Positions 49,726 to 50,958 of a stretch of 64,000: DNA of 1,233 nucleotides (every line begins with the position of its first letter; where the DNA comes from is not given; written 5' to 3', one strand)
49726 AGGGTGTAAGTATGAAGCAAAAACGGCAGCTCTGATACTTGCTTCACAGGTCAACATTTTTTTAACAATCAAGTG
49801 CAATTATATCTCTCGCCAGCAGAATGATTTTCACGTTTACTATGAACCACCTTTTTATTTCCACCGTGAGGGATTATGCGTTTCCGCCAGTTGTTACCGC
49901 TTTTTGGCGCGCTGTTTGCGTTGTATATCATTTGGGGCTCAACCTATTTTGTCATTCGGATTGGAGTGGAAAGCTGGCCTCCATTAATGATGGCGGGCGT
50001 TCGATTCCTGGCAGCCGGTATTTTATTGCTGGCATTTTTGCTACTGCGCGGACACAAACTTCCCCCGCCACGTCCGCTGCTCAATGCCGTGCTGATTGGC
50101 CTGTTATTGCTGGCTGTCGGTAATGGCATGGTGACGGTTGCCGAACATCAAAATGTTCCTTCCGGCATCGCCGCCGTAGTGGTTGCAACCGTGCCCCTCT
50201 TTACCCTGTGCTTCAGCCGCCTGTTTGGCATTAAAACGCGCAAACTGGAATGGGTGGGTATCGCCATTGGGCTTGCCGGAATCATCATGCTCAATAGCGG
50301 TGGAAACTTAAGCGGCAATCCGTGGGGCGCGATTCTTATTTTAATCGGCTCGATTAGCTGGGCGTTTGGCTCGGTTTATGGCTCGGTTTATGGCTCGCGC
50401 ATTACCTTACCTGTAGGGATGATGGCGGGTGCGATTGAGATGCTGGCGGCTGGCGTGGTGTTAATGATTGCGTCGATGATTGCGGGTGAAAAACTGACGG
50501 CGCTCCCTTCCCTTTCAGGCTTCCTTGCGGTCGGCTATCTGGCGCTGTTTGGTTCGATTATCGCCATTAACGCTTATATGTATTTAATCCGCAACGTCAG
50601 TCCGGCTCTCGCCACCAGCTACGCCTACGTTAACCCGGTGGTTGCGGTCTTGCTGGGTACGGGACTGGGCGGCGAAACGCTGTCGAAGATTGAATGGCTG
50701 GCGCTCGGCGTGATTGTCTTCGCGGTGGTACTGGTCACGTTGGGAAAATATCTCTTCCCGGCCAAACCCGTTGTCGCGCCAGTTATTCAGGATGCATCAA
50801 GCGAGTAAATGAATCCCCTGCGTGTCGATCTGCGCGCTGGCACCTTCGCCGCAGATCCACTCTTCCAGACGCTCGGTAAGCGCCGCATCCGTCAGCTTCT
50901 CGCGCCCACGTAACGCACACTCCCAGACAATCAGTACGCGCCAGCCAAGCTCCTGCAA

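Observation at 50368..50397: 12-bp in-frame tandem duplication inside yedA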

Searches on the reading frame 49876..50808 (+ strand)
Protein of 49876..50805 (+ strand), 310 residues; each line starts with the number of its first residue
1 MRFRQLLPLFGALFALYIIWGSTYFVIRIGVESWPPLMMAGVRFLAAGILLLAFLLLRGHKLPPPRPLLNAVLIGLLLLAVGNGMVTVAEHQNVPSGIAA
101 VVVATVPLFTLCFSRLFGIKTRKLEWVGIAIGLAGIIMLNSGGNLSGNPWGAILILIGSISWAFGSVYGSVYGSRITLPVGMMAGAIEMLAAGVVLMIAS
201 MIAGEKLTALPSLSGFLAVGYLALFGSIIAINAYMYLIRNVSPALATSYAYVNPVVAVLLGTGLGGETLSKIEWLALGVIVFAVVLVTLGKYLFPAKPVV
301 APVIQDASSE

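Call 18: search_protein_families(library=pfam, proteins=[window:49876-50805:+, L002:1501-2418:+])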
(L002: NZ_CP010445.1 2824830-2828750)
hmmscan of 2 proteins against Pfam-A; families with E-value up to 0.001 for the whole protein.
window:49876-50805:+ (310 aa): 1 family
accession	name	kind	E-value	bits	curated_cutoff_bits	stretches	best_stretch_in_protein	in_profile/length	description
PF00892.27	EamA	-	1.8e-43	148.5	28.2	2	13-140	5-134/135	EamA-like transporter family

L002:1501-2418:+ (306 aa): 2 families
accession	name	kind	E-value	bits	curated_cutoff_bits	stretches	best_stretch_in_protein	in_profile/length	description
PF00892.27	EamA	-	4.9e-43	147.1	28.2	2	13-140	5-134/135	EamA-like transporter family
PF03151.22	TPT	-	0.00087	19.2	30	1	36-138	31-134/291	Triose-phosphate Transporter family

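Call 19: search_solved_structures(query=window:49876-50805:+, max_evalue=0.01, show_alignments=2)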
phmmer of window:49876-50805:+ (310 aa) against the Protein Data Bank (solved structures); distinct sequences matched with E-value up to 0.01: 0.

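Call 23: list_cluster_members(proteins=[window:49876-50805:+, L001:1501-2418:+])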
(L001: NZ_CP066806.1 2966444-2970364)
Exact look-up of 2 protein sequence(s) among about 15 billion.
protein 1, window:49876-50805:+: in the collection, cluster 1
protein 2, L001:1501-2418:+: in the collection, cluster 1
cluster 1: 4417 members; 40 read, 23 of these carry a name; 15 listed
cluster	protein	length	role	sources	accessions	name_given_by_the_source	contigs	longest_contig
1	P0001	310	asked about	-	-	drug/metabolite exporter YedA [Escherichia coli] | drug/metabolite exporter YedA n=1 Tax=Escherichia TaxID=561 RepID=UPI00076F57E0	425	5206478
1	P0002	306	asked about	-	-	TPA: drug/metabolite exporter YedA [Escherichia coli] | Drug/metabolite exporter YedA n=3 Tax=Escherichia coli TaxID=562 RepID=A0A7B1RZ61_ECOLX | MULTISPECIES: drug/metabolite exporter YedA [Escherichia]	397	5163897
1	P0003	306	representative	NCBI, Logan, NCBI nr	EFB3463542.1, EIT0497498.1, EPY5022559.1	drug/metabolite exporter YedA [Escherichia coli]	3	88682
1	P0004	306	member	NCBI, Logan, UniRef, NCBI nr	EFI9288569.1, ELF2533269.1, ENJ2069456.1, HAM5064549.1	drug/metabolite exporter YedA [Escherichia coli] | drug/metabolite exporter YedA n=1 Tax=Escherichia coli TaxID=562 RepID=UPI000DA5A851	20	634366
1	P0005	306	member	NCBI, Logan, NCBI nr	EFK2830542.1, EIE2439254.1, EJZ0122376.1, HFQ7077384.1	drug/metabolite exporter YedA [Escherichia coli]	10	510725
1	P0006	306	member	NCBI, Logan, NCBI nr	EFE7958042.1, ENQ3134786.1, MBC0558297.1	drug/metabolite exporter YedA [Escherichia coli]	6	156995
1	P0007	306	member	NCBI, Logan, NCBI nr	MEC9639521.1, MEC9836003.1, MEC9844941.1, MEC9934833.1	drug/metabolite exporter YedA [Escherichia marmotae]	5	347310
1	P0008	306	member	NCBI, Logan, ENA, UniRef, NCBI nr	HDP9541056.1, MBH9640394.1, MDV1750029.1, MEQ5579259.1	drug/metabolite exporter YedA [Escherichia coli] | drug/metabolite exporter YedA n=1 Tax=Escherichia coli TaxID=562 RepID=UPI0018DBD529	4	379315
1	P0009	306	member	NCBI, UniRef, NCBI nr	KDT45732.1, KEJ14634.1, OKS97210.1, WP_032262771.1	hypothetical protein AC32_4383 [Escherichia coli 3-105-05_S3_C2] | drug/metabolite exporter YedA n=1 Tax=Escherichia coli TaxID=562 RepID=UPI0004D68E17 | drug/metabolite exporter YedA [Escherichia coli]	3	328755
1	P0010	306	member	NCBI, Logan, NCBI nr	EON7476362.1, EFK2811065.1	drug/metabolite exporter YedA [Escherichia coli]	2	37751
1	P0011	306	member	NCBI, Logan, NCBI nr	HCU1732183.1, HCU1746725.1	TPA: drug/metabolite exporter YedA [Escherichia coli] | drug/metabolite exporter YedA [Escherichia coli]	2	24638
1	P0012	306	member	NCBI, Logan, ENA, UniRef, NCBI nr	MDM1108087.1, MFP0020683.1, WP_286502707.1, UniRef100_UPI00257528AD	drug/metabolite exporter YedA [Escherichia coli] | drug/metabolite exporter YedA n=1 Tax=Escherichia TaxID=561 RepID=UPI00257528AD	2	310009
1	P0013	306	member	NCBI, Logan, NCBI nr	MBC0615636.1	drug/metabolite exporter YedA [Escherichia coli]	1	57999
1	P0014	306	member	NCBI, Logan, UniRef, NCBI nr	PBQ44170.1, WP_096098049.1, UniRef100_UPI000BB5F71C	drug/metabolite exporter YedA [Escherichia coli] | drug/metabolite exporter YedA n=1 Tax=Escherichia coli TaxID=562 RepID=UPI000BB5F71C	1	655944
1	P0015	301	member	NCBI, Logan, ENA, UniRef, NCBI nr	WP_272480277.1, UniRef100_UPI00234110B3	drug/metabolite exporter YedA [Escherichia coli] | drug/metabolite exporter YedA n=1 Tax=Escherichia coli TaxID=562 RepID=UPI00234110B3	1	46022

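Call 24: find_homologous_proteins(query=window:49876-50805:+, max_evalue=1e-10)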
Query window:49876-50805:+ (310 aa): 5518 proteins with E <= 1e-10 among 8000 candidates; the best 120 are listed.
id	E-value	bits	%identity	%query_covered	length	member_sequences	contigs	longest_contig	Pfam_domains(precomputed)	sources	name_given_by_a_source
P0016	1.3e-179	614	98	100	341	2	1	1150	PF00892.27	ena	-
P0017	2.0e-179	614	98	100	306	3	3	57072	PF00892.27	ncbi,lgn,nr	ncbi:TPA: drug/metabolite exporter YedA [Escherichia coli]|nr:drug/metabolite exporter YedA [Escheri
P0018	3.1e-179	613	98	100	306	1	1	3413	PF00892.27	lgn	-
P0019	4.4e-179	613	97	100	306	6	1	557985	PF00892.27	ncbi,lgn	ncbi:drug/metabolite exporter YedA [Escherichia coli]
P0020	5.2e-179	613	97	100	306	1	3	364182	PF00892.27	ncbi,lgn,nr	ncbi:drug/metabolite exporter YedA [Escherichia coli]|nr:drug/metabolite exporter YedA [Escherichia 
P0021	8.1e-179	612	97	100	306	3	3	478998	PF00892.27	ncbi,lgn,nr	ncbi:TPA: drug/metabolite exporter YedA [Escherichia coli]|nr:drug/metabolite exporter YedA [Escheri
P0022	8.1e-179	612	97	100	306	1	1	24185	PF00892.27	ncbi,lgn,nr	ncbi:TPA: drug/metabolite exporter YedA [Escherichia coli]|nr:drug/metabolite exporter YedA [Escheri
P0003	8.2e-179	612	97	100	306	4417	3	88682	PF00892.27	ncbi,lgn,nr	ncbi:drug/metabolite exporter YedA [Escherichia coli]|nr:drug/metabolite exporter YedA [Escherichia 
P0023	8.4e-179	612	98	100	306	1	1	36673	PF00892.27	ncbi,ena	-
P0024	8.6e-179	612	97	100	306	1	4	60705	PF00892.27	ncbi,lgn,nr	ncbi:drug/metabolite exporter YedA [Escherichia coli]|nr:drug/metabolite exporter YedA [Escherichia 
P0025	8.6e-179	612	97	100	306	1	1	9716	PF00892.27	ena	-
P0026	1.0e-178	612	97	100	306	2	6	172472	PF00892.27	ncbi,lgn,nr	ncbi:TPA: drug/metabolite exporter YedA [Escherichia coli]|nr:drug/metabolite exporter YedA [Escheri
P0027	1.1e-178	612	97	100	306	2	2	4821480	PF00892.27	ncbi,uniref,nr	ncbi:drug/metabolite exporter YedA [Escherichia coli]|uniref:drug/metabolite exporter YedA n=1 Tax=E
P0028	1.1e-178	612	97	100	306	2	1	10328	PF00892.27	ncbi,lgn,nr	ncbi:TPA: drug/metabolite exporter YedA [Escherichia coli]|nr:drug/metabolite exporter YedA [Escheri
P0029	1.2e-178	611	97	100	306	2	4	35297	PF00892.27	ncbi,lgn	ncbi:TPA: drug/metabolite exporter YedA [Escherichia coli]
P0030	1.2e-178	611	97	100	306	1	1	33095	PF00892.27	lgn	-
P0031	1.3e-178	611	97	100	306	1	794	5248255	PF00892.27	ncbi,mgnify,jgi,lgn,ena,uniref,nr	ncbi:drug/metabolite exporter YedA [Escherichia coli]|mgnify:FL=1|jgi:carboxylate/amino acid/amine t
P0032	1.4e-178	611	97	100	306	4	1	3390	PF00892.27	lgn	-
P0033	1.4e-178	611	97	100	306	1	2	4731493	PF00892.27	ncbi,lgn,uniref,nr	ncbi:TPA: drug/metabolite exporter YedA [Escherichia coli]|uniref:drug/metabolite exporter YedA n=1 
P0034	1.6e-178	611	97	100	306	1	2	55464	PF00892.27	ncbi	ncbi:drug/metabolite exporter YedA [Escherichia coli]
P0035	1.8e-178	611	97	100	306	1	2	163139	PF00892.27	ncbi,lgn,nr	ncbi:drug/metabolite exporter YedA [Escherichia coli]|nr:drug/metabolite exporter YedA [Escherichia 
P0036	1.9e-178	611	97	100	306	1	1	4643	PF00892.27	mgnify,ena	mgnify:FL=1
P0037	2.0e-178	611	97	100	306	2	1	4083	PF00892.27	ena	-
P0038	2.1e-178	611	97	100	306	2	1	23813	PF00892.27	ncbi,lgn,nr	ncbi:drug/metabolite exporter YedA [Escherichia coli]|nr:drug/metabolite exporter YedA [Escherichia 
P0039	2.2e-178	611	97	100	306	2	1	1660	PF00892.27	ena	-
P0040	2.2e-178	610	97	100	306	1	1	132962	PF00892.27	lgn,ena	-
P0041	2.3e-178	610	97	100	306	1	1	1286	PF00892.27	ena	-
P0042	2.3e-178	610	97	100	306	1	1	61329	PF00892.27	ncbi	ncbi:drug/metabolite exporter YedA [Escherichia coli]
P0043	2.4e-178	610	97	100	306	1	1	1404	PF00892.27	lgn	-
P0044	2.5e-178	610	97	100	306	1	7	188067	PF00892.27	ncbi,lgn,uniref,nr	ncbi:drug/metabolite exporter YedA [Escherichia coli]|uniref:drug/metabolite exporter YedA n=1 Tax=E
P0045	3.0e-178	610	97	100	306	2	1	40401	PF00892.27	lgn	-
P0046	3.2e-178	610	97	100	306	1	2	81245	PF00892.27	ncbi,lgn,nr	ncbi:drug/metabolite exporter YedA [Escherichia coli]|nr:drug/metabolite exporter YedA [Escherichia 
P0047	3.6e-178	610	97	100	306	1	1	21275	PF00892.27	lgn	-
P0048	5.0e-178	609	97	100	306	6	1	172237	PF00892.27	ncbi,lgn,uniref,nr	ncbi:drug/metabolite exporter YedA [Escherichia coli]|uniref:drug/metabolite exporter YedA n=1 Tax=E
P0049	5.0e-178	609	97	100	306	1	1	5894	PF00892.27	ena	-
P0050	5.2e-178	609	97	100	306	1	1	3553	PF00892.27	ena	-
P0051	5.5e-178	609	97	100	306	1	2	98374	PF00892.27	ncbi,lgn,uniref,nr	ncbi:TPA: drug/metabolite exporter YedA [Escherichia coli]|uniref:drug/metabolite exporter YedA n=1 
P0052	5.7e-178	609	97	100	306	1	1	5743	PF00892.27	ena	-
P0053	5.7e-178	609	97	100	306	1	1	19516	PF00892.27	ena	-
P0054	5.7e-178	609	97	100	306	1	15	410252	PF00892.27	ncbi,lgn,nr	ncbi:drug/metabolite exporter YedA [Escherichia coli]|nr:drug/metabolite exporter YedA [Escherichia 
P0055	5.9e-178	609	97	100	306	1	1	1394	PF00892.27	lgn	-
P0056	6.9e-178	609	97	100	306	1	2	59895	PF00892.27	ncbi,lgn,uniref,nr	ncbi:drug/metabolite exporter YedA [Escherichia coli]|uniref:drug/metabolite exporter YedA n=1 Tax=E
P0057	7.3e-178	609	97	100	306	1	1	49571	PF00892.27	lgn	-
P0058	7.4e-178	609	97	100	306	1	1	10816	PF00892.27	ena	-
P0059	8.4e-178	609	97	100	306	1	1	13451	PF00892.27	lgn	-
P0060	8.7e-178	609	97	100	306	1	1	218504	PF00892.27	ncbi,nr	ncbi:TPA: drug/metabolite exporter YedA [Escherichia coli]|nr:drug/metabolite exporter YedA [Escheri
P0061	8.7e-178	609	97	100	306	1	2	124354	PF00892.27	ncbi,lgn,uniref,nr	ncbi:drug/metabolite exporter YedA [Escherichia coli]|uniref:drug/metabolite exporter YedA n=1 Tax=E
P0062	9.2e-178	608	97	100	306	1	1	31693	PF00892.27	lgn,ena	-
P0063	1.0e-177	608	97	100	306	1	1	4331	PF00892.27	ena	-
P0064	1.5e-177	608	97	100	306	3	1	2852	PF00892.27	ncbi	-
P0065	1.6e-177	608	97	100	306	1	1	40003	PF00892.27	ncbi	ncbi:drug/metabolite exporter YedA [Escherichia coli]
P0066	1.7e-177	608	97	100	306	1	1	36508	PF00892.27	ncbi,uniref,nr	ncbi:drug/metabolite exporter YedA [Escherichia coli]|uniref:drug/metabolite exporter YedA n=1 Tax=E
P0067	2.0e-177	607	97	100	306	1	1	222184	PF00892.27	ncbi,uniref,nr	ncbi:drug/metabolite exporter YedA [Escherichia coli]|uniref:drug/metabolite exporter YedA n=1 Tax=E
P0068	2.3e-177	607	97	100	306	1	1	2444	PF00892.27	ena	-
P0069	2.4e-177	607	97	100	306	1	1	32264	PF00892.27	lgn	-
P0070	2.4e-177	607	97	100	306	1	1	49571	PF00892.27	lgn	-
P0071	2.6e-177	607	97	100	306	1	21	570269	PF00892.27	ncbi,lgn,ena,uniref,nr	ncbi:TPA: drug/metabolite exporter YedA [Escherichia coli]|uniref:drug/metabolite exporter YedA n=1 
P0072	2.7e-177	607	97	100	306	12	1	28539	PF00892.27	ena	-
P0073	2.9e-177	607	97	100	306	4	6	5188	PF00892.27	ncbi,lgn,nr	ncbi:drug/metabolite exporter YedA [Escherichia coli]|nr:drug/metabolite exporter YedA [Escherichia 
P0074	3.4e-177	607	97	100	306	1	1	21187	PF00892.27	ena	-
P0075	3.6e-177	607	96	100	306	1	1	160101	PF00892.27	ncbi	ncbi:drug/metabolite exporter YedA [Escherichia coli]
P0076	4.7e-177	606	96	100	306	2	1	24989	PF00892.27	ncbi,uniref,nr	ncbi:drug/metabolite exporter YedA [Escherichia coli]|uniref:drug/metabolite exporter YedA n=1 Tax=E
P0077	5.5e-177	606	97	100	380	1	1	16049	PF00892.27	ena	-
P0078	7.0e-177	606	97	100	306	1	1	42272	PF00892.27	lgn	-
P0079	7.2e-177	606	97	100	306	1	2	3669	PF00892.27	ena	-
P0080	7.6e-177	605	97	100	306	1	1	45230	PF00892.27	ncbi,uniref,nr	ncbi:drug/metabolite exporter YedA [Escherichia coli]|uniref:drug/metabolite exporter YedA n=1 Tax=E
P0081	9.3e-177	605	96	100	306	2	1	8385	PF00892.27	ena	-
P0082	1.3e-176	605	95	100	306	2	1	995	PF00892.27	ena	-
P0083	1.4e-176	605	97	100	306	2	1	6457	PF00892.27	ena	-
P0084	3.0e-176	603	96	100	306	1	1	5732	PF00892.27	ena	-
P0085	6.7e-176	602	95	100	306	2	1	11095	PF00892.27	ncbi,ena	-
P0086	7.7e-176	602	97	99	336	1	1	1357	PF00892.27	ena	-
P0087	8.2e-176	602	96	100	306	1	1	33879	PF00892.27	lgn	-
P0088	8.4e-176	602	97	100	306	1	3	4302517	PF00892.27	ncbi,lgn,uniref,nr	ncbi:carboxylate/Amino Acid/Amine Transporter family protein [Shigella dysenteriae 1617]|uniref:Tran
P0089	9.3e-176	602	96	100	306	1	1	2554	PF00892.27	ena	-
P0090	2.2e-175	601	95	100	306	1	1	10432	PF00892.27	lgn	-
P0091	3.9e-175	600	97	100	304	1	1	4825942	PF00892.27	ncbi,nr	ncbi:drug/metabolite exporter YedA [Escherichia coli]|nr:drug/metabolite exporter YedA [Escherichia 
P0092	1.1e-174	598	96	100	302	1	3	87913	PF00892.27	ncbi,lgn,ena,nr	ncbi:drug/metabolite exporter YedA [Escherichia coli]|nr:drug/metabolite exporter YedA [Escherichia 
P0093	1.5e-174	598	97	98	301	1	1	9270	PF00892.27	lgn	-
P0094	2.9e-174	597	94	100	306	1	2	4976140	PF00892.27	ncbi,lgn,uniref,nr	ncbi:drug/metabolite exporter YedA [Escherichia albertii]|uniref:drug/metabolite exporter YedA n=1 T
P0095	3.0e-174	597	94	100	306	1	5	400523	PF00892.27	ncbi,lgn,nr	ncbi:drug/metabolite exporter YedA [Escherichia albertii]|nr:drug/metabolite exporter YedA [Escheric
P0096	3.6e-174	597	94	100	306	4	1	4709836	PF00892.27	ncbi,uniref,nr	ncbi:drug/metabolite exporter YedA [Escherichia albertii]|uniref:drug/metabolite exporter YedA n=1 T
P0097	4.1e-174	596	96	99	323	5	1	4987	PF00892.27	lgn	-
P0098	4.4e-174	596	94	100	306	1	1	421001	PF00892.27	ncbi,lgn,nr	ncbi:drug/metabolite exporter YedA [Escherichia albertii]|nr:drug/metabolite exporter YedA [Escheric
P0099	4.5e-174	596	94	100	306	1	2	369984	PF00892.27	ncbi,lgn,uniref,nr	ncbi:drug/metabolite exporter YedA [Escherichia albertii]|uniref:drug/metabolite exporter YedA n=1 T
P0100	1.1e-173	595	94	100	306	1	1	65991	PF00892.27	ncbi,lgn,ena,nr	ncbi:drug/metabolite exporter YedA [Escherichia albertii]|nr:drug/metabolite exporter YedA [Escheric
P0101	1.4e-173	595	94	100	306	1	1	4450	PF00892.27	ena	-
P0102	3.4e-173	593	94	100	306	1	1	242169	PF00892.27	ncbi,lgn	ncbi:drug/metabolite exporter YedA [Escherichia albertii]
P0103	4.6e-173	593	94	100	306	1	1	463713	PF00892.27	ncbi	ncbi:drug/metabolite exporter YedA [Escherichia albertii]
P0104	2.2e-171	588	95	100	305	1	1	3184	PF00892.27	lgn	-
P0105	2.4e-171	587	95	100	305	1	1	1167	PF00892.27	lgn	-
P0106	5.9e-170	583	95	100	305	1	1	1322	PF00892.27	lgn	-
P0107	4.6e-169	580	92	99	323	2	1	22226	PF00892.27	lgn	-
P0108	1.5e-168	578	94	100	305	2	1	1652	PF00892.27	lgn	-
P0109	1.9e-168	578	95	100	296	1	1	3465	PF00892.27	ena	-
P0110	2.7e-167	574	93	100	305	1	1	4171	PF00892.27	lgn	-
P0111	3.8e-167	574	95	100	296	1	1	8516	PF00892.27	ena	-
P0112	4.0e-167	574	95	100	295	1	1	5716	PF00892.27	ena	-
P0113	7.8e-167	573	94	97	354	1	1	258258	PF00892.27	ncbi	-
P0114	1.0e-166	572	93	100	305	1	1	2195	PF00892.27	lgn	-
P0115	1.9e-166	571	92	100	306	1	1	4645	PF00892.27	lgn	-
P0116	3.7e-166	570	94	100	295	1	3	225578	PF00892.27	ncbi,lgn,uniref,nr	ncbi:carboxylate/Amino Acid/Amine Transporter family protein [Escherichia coli DEC9A]|uniref:drug/me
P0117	3.9e-166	570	92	100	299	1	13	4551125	PF00892.27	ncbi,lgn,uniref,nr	ncbi:drug/metabolite exporter YedA [Escherichia albertii]|uniref:drug/metabolite exporter YedA n=1 T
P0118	5.5e-166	570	94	100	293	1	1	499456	PF00892.27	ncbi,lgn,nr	ncbi:TPA: drug/metabolite exporter YedA [Escherichia coli]|nr:drug/metabolite exporter YedA [Escheri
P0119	6.3e-166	570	92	100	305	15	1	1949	PF00892.27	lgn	-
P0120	7.9e-166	569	89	100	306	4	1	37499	PF00892.27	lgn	-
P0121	1.3e-165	569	92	100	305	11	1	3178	PF00892.27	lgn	-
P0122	2.6e-164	564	98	93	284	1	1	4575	PF00892.27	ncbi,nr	ncbi:drug/metabolite exporter YedA, partial [Escherichia coli]|nr:drug/metabolite exporter YedA [Esc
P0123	3.8e-164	564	94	100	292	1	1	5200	PF00892.27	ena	-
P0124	5.5e-164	563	87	100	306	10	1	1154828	PF00892.27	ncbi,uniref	ncbi:drug/metabolite exporter YedA [Citrobacter sp. ANG330]|uniref:drug/metabolite exporter YedA n=1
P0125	7.8e-164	563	97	93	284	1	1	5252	PF00892.27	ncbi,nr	ncbi:drug/metabolite exporter YedA, partial [Escherichia coli]|nr:drug/metabolite exporter YedA [Esc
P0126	2.8e-163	561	98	93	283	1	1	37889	PF00892.27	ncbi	ncbi:drug/metabolite exporter YedA, partial [Escherichia coli]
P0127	4.7e-163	560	97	93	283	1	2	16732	PF00892.27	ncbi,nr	ncbi:drug/metabolite exporter YedA, partial [Escherichia coli]|nr:drug/metabolite exporter YedA [Esc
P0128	5.6e-163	560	94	96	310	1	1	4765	PF00892.27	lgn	-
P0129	1.7e-162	558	93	100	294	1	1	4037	PF00892.27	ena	-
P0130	1.8e-162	558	87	100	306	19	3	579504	PF00892.27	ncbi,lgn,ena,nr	ncbi:drug/metabolite exporter YedA [Citrobacter farmeri]|nr:drug/metabolite exporter YedA [Citrobact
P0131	3.7e-162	557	90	97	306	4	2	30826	PF00892.27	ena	-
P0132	4.7e-162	557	92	100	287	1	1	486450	PF00892.27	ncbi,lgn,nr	ncbi:drug/metabolite exporter YedA [Escherichia coli]|nr:drug/metabolite exporter YedA [Escherichia 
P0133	2.7e-161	554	90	99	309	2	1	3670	PF00892.27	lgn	-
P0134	5.0e-161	554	87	100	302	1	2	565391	PF00892.27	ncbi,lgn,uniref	ncbi:drug/metabolite exporter YedA [Citrobacter sedlakii]|uniref:drug/metabolite exporter YedA n=1 T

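Call 34: search_protein_representatives(protein=P0001)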
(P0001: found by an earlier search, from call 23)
Query: 310 residues. Proteins with E-value up to 0.001 (for the whole library): 14066; up to 1e-10: 4714; up to 1e-30: 820. The best 150 are listed.
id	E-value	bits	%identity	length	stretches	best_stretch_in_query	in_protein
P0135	1.5e-132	458.3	72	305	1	3-306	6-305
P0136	6.6e-111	387.2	87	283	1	1-223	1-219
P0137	4.8e-99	348.3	87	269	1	68-270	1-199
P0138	7.8e-96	337.8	90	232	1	1-188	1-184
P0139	1.7e-88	313.7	98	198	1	1-154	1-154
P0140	8.2e-82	291.7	82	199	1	104-304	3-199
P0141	3.1e-78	280.0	58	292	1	9-290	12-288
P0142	4.4e-72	259.7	52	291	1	9-291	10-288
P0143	1.7e-71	257.8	82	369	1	1-163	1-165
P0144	1.6e-69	251.3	48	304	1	7-287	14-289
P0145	3.5e-69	250.2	49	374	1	6-301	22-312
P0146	1.1e-67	245.3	99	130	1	181-310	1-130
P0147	2.9e-67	243.9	48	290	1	1-291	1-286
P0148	6.0e-67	242.9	49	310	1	11-292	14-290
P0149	2.0e-65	237.9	49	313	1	8-291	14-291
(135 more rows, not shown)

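Call 48: predict_structure(alignment_id=A2)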
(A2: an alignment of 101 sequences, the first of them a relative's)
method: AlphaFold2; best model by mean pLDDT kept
length: 310 residues; sequences in the alignment: 101
mean_pLDDT: 91.7   pTM: 0.89
mean pLDDT of the five models: 91.7, 90.4, 90.1, 89.9, 88.8
residues with pLDDT >= 90: 236; 70-90: 53; 50-70: 20; < 50: 1
segments of 3 or more residues with pLDDT < 50: none
pLDDT, mean of each block of 10 residues (from residue 1): 87 96 94 98 99 98 97 97 96 88 93 93 92 91 80 96 93 85 97 98 98 98 98 94 91 92 89 95 90 67 60
secondary structure, 60 per line:
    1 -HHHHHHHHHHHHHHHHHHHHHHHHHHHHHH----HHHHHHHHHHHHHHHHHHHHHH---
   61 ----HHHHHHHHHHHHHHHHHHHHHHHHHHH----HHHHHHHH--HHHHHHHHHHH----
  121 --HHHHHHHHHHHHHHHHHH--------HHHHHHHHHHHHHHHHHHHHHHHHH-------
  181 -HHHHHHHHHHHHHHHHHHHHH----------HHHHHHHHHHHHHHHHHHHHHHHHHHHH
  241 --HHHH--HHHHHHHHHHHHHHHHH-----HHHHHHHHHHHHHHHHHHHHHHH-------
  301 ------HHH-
elements in order: H2-31 H36-57 H65-91 H96-103 H106-116 H123-140 H149-173 H182-202 H213-240 H243-246 H249-265 H271-293
